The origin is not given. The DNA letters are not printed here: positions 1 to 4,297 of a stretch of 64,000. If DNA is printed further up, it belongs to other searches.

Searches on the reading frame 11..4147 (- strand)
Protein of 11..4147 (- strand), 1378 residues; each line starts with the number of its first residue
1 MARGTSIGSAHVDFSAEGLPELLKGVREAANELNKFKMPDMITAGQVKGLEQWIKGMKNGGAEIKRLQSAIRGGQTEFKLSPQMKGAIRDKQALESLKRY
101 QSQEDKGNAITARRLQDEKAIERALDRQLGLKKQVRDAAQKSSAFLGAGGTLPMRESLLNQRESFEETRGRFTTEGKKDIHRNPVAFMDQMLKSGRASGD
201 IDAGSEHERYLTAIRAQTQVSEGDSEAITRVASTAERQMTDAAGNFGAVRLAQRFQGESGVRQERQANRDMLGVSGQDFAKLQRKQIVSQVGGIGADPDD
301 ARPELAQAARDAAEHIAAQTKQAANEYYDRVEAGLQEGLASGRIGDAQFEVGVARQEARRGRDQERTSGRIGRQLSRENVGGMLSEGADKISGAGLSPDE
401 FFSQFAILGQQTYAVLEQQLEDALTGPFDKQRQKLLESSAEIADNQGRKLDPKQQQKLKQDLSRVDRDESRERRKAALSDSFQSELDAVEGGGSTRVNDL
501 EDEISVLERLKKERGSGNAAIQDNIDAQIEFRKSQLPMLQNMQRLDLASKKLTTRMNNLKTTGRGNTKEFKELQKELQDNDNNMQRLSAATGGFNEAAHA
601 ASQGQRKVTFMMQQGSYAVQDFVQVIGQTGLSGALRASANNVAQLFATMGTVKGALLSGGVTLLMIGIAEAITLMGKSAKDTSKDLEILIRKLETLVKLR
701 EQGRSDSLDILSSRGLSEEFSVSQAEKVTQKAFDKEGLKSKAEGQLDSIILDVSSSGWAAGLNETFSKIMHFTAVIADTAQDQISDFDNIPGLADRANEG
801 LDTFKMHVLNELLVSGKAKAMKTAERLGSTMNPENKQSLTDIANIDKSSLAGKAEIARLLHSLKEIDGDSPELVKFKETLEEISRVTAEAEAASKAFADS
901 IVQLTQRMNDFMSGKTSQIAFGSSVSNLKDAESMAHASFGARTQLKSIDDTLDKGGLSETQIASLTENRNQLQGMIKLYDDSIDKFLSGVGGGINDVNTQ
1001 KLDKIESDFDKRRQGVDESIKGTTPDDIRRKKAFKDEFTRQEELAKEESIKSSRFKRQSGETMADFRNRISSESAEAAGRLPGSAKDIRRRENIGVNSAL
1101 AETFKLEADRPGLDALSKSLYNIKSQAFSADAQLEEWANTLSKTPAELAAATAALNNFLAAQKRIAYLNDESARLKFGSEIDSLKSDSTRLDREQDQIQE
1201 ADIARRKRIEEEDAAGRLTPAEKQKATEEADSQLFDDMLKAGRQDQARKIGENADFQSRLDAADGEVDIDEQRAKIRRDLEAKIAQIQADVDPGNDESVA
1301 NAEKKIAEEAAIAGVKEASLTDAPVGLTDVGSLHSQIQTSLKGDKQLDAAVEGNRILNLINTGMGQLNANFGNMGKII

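Call 12: search_protein_families(library=pfam, proteins=[window:11-4147:-], max_evalue=0.01)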
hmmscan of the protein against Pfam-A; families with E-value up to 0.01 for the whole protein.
window:11-4147:- (1378 aa): 0 families

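Call 14: search_protein_families(library=phrogs, proteins=[window:11-4147:-], max_evalue=0.001)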
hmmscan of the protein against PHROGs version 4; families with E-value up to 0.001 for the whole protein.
window:11-4147:- (1378 aa): 0 families

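Call 29: find_encoding_contigs(protein=window:11-4147:-, flank=10000, max_places=3)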
Protein window:11-4147:- (1378 aa): no gene with exactly this product is on record in the collection.
